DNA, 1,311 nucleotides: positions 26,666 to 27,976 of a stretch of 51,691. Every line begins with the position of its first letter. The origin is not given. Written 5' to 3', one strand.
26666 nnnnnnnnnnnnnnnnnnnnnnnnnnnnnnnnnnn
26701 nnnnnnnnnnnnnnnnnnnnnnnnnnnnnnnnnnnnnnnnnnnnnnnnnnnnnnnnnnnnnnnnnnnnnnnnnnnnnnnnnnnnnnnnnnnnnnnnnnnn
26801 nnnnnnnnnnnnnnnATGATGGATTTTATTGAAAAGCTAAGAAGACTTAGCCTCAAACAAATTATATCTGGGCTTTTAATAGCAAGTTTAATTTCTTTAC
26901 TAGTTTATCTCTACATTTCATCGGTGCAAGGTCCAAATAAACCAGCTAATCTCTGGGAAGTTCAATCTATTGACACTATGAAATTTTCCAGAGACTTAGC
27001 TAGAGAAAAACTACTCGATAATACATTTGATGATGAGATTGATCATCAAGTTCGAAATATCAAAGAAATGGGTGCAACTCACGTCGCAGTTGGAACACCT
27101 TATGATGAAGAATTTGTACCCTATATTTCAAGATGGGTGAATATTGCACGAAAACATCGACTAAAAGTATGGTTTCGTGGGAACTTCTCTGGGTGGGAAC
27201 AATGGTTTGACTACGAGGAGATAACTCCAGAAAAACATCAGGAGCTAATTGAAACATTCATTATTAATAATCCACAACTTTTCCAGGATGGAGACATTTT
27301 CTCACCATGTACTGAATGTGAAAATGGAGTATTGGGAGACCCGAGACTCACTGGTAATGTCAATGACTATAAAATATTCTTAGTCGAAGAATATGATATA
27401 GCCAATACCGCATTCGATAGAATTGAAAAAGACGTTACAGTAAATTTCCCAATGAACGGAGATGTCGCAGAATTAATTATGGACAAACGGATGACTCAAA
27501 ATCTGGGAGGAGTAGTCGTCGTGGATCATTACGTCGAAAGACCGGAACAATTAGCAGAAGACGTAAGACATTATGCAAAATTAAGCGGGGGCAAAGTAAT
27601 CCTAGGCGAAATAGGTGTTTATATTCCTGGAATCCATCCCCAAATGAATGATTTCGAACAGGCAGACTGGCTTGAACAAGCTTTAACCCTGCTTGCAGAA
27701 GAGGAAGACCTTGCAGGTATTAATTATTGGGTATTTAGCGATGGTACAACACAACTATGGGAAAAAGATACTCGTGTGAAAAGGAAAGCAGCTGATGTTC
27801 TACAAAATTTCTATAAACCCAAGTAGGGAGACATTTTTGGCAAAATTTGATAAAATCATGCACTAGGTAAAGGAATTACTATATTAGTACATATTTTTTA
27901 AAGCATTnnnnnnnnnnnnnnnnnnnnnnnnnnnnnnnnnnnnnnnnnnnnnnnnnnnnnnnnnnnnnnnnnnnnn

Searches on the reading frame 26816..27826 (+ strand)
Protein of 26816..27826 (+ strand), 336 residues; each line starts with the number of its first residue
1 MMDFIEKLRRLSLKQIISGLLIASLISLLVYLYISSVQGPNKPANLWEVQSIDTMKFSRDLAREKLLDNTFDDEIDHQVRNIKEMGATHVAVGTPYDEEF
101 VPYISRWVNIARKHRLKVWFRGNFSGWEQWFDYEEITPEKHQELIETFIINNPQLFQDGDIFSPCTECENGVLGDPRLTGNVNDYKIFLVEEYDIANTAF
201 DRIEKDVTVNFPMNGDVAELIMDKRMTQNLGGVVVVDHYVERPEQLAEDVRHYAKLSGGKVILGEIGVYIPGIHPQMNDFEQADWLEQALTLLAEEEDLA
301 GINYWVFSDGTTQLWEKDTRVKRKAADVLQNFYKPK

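Call 11: search_protein_families(library=pfam, proteins=[window:26816-27826:+], max_evalue=0.001)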
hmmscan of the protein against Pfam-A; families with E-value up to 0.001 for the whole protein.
window:26816-27826:+ (336 aa): 0 families

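Call 45: search_solved_structures(query=A4, max_evalue=1)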
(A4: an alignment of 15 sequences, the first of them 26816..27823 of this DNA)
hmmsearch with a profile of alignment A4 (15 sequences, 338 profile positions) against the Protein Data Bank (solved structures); distinct sequences matched with E-value up to 1: 6.
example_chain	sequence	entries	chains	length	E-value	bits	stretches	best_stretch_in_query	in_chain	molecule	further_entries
6ncy_A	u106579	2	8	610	0.013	17.8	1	220-336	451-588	Beta-glucuronidase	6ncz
5xrw_C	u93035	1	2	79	0.3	13.3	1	219-284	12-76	FliY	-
2vg2_A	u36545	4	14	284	0.65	12.2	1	292-322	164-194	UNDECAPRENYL PYROPHOSPHATE SYNTHETASE | Decaprenyl diphosphate synthase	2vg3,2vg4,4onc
6ime_A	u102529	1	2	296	0.69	12.1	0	292-322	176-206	Decaprenyl diphosphate synthase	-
2vdx_A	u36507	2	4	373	0.78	11.9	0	230-316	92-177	CORTICOSTEROID-BINDING GLOBULIN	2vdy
4c49_A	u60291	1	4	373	0.81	11.9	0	230-316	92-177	CORTICOSTEROID-BINDING GLOBULIN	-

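Call 61: find_homologous_proteins(query=window:26816-27823:+, max_evalue=0.001)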
Query window:26816-27823:+ (336 aa): 1858 proteins with E <= 0.001 among 4908 candidates; the best 120 are listed.
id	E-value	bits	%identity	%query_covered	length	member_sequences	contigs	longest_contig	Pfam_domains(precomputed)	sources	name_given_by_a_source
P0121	2.1e-214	729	93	100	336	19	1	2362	-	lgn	-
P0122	1.7e-170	585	73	100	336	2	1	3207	-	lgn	-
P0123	4.0e-147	508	62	100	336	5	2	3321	-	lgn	-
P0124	3.8e-126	439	50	65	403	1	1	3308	-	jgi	jgi:uncharacterized protein YbbK (DUF523 family)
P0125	2.6e-123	430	59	96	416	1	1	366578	-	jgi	-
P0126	3.0e-123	429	58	94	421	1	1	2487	PF13620.13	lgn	-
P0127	4.8e-118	412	57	96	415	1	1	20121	-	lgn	-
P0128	1.0e-117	411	56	96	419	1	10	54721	-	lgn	-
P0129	8.8e-117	408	55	97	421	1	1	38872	-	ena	-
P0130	9.5e-116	405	60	86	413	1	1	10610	-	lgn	-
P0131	3.1e-115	403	55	94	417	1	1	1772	-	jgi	jgi:hypothetical protein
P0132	9.9e-114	398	60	86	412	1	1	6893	-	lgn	-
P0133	3.3e-113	396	59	86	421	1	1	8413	-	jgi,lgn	jgi:hypothetical protein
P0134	4.6e-113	396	55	93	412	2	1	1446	PF13620.13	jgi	jgi:hypothetical protein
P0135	5.2e-113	396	58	86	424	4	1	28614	-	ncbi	-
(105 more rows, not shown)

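Call 69: predict_structure(alignment_id=A6)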
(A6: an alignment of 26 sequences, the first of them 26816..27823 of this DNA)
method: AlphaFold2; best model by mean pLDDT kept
length: 336 residues; sequences in the alignment: 26
mean_pLDDT: 90.4   pTM: 0.83
mean pLDDT of the five models: 90.4, 90.2, 89.4, 88.1, 87.6
residues with pLDDT >= 90: 235; 70-90: 79; 50-70: 22; < 50: 0
segments of 3 or more residues with pLDDT < 50: none
pLDDT, mean of each block of 10 residues (from residue 1): 90 95 97 76 80 80 84 91 95 91 95 97 78 84 96 98 78 79 93 98 98 93 97 95 98 97 94 91 97 97 83 79 93 83
secondary structure, 60 per line:
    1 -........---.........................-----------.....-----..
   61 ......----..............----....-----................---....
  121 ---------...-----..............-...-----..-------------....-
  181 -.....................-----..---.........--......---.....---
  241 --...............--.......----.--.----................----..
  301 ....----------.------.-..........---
elements in order: H2-9 H13-37 E49-53 H59-66 H71-84 E89-92 H98-113 E117-120 H138-151 H176-179 H182-202 H215-221 H224-229 E233-237 H243-257 E260-266 H279-294 E299-304 H324-333
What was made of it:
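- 26816..27826 (+): p336: protein with an N-terminal TM anchor and a (beta/alpha)8 barrel of clan-GH-A glycanase type. Invariant E128, E167, E169 and E265. AF2 pLDDT 90 (call 69).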

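Call 71: fold_search(model_id=the predicted structure, library=pdb)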
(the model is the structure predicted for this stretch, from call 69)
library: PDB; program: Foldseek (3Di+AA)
matches with E <= 10: 1694; with E <= 0.001: 387
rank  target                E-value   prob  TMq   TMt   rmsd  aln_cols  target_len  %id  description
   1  7dw8_A                3.2e-09  1.00  0.54  0.56   7.2       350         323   12  Structure of a novel beta-mannanase BaMan113A with mannobiose, N236Y mutation. (released 2021-06-02)
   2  5yli_A                4.4e-09  1.00  0.56  0.60   5.9       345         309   12  Complex structure of GH113 beta-1,4-mannanase (released 2018-06-20)
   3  6lem_A                6.9e-09  1.00  0.54  0.32   5.4       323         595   16  Structure of E. coli beta-glucuronidase complex with C6-nonyl uronic isofagomine (released 2021-01-27)
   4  6lem_B                1.5e-08  1.00  0.51  0.32   6.5       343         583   14  Structure of E. coli beta-glucuronidase complex with C6-nonyl uronic isofagomine (released 2021-01-27)
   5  3u7b_A                2.4e-08  1.00  0.53  0.54   7.0       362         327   12  A new crystal structure of a Fusarium oxysporum GH10 xylanase reveals the presence of an extended loop on top of the c (released 2012-07-18)
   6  5ylh_A                2.8e-08  1.00  0.56  0.60   5.9       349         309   12  Structure of GH113 beta-1,4-mannanase (released 2018-06-20)
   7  8geo                  3.3e-08  1.00  0.53  0.33   6.7       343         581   14  E. eligens beta-glucuronidase bound to 3-OH-desloratidine-glucuronide (released 2024-03-20)
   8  6u7j_B                4.4e-08  1.00  0.52  0.33   6.2       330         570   14  Uncultured Clostridium sp. Beta-glucuronidase (released 2019-10-30)
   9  6bjq                  5.5e-08  1.00  0.53  0.32   6.5       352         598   14  Eubacterium eligens beta-glucuronidase bound to glucuronic acid (released 2018-07-25)
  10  6bo6                  6.2e-08  1.00  0.53  0.38   6.9       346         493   14  Eubacterium eligens beta-glucuronidase bound to UNC4917 glucuronic acid conjugate (released 2018-07-25)
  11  6q8m_A                6.6e-08  1.00  0.54  0.56   5.8       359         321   11  GH10 endo-xylanase (released 2019-06-05)
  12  6jdt_A                8.2e-08  1.00  0.56  0.58   5.5       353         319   13  Crystal structure of GH10 family xylanase XynAF1 from Aspergillus fumigatus Z5 (released 2020-05-20)
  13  6d7j_B                9.2e-08  1.00  0.52  0.24   6.1       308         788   13  The Crystal Structure of Parabacteroides merdae Beta-Glucuronidase (GUS) with Glycerol in Active-Site (released 2019-05-01)
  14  5bx9                  9.7e-08  1.00  0.61  0.51   5.2       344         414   13  Structure of PslG from Pseudomonas aeruginosa (released 2015-10-07)
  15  7wh6_A                9.7e-08  1.00  0.56  0.58   5.4       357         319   13  The mutant crystal structure of b-1,4-Xylanase (XynAF1_N179S) (released 2023-01-25)
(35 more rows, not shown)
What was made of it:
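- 26816..27826 (+): Foldseek top hits: GH113 beta-mannanase, GH2, GH10, PslG, GH5 (call 71).
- On Synthase-dependent EPS system (system level): A glycanase-like p336 is present (calls 69, 71).
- Closest known: Synthase-dependent exopolysaccharide systems. Same: An accompanying extracytoplasmic glycanase-like protein (call 71).
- p336 has a clan-GH-A-like barrel, which fits a beta-linked polymer (calls 69, 71).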
